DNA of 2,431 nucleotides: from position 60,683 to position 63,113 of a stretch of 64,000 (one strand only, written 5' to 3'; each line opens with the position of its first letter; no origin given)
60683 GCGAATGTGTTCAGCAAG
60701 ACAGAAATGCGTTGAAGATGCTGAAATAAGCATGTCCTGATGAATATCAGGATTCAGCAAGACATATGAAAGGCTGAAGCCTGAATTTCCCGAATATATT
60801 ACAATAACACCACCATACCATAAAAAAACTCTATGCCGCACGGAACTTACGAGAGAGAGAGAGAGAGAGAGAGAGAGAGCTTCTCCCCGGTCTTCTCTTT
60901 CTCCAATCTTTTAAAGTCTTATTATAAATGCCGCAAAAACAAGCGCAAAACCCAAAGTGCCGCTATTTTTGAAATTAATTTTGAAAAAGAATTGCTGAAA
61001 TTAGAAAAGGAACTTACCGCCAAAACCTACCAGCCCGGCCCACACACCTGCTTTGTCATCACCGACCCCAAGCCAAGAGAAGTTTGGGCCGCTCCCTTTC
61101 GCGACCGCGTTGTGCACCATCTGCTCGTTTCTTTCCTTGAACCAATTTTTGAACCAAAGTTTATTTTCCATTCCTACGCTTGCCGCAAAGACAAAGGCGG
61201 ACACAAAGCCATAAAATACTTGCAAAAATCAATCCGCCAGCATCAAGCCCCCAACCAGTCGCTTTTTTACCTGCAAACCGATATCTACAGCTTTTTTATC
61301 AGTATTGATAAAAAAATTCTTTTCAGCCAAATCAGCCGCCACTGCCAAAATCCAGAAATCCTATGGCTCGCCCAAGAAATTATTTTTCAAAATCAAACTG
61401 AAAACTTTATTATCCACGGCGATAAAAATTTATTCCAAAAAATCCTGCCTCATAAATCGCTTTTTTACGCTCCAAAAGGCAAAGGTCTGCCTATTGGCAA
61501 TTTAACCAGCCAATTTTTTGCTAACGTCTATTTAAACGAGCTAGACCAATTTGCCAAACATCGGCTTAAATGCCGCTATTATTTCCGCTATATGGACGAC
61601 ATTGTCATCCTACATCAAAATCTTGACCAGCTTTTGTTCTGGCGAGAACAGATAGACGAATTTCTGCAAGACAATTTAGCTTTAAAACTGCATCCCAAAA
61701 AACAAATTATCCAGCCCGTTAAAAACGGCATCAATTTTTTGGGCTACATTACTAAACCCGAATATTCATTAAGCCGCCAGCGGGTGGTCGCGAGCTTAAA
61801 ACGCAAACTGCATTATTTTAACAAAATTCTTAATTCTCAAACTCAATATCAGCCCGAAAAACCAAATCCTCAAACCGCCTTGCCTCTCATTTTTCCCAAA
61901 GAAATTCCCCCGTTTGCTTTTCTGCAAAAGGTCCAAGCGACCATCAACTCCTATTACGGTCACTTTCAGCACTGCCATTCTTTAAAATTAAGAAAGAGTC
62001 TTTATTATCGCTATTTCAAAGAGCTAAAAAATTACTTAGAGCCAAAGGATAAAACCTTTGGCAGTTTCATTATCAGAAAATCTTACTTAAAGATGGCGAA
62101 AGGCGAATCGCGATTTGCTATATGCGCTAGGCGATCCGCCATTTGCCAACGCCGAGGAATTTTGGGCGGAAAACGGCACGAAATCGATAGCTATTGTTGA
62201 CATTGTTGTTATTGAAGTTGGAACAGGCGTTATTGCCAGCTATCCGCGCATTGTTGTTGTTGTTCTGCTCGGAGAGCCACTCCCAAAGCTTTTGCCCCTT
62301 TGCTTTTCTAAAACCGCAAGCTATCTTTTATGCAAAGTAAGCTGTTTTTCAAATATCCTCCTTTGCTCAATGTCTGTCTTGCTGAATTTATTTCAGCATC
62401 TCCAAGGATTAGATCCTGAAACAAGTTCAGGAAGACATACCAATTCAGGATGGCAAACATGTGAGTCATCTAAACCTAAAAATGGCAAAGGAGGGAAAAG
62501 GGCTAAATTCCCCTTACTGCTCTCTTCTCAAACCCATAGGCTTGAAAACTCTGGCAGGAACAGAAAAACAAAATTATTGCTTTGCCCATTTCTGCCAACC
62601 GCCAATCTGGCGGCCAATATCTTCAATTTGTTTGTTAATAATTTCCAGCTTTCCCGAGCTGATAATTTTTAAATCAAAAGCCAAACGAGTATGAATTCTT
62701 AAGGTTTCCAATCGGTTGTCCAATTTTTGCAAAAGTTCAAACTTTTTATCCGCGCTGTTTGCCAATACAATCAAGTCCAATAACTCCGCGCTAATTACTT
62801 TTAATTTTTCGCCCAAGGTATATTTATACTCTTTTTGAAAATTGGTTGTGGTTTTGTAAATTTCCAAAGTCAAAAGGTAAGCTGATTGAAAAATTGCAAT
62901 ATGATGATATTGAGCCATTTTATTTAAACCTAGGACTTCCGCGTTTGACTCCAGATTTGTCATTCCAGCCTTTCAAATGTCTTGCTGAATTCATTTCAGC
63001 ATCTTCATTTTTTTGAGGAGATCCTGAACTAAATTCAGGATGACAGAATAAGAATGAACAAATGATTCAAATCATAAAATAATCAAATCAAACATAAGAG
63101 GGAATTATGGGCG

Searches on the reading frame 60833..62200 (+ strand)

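Call 66: search_protein_families(library=pfam, proteins=[window:60833-62200:+], max_evalue=0.001)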
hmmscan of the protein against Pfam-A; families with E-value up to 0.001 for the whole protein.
window:60833-62200:+ (455 aa): 1 family
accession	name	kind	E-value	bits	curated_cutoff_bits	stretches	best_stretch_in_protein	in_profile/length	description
PF00078.32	RVT_1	-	5.2e-16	59.4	29.6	1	84-306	12-204/205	Reverse transcriptase (RNA-dependent DNA polymerase)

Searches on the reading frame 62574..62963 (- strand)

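Call 66: search_protein_families(library=pfam, proteins=[window:62574-62963:-], max_evalue=0.001)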
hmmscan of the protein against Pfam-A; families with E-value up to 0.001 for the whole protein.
window:62574-62963:- (129 aa): 2 families
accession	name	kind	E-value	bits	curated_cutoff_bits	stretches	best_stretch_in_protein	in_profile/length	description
PF22296.2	bAvd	-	1.8e-19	70.6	40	1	31-125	10-105/107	bAvd-like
PF05635.17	23S_rRNA_IVP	-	2.3e-06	28.2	33.8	1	22-121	3-105/106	23S rRNA-intervening sequence protein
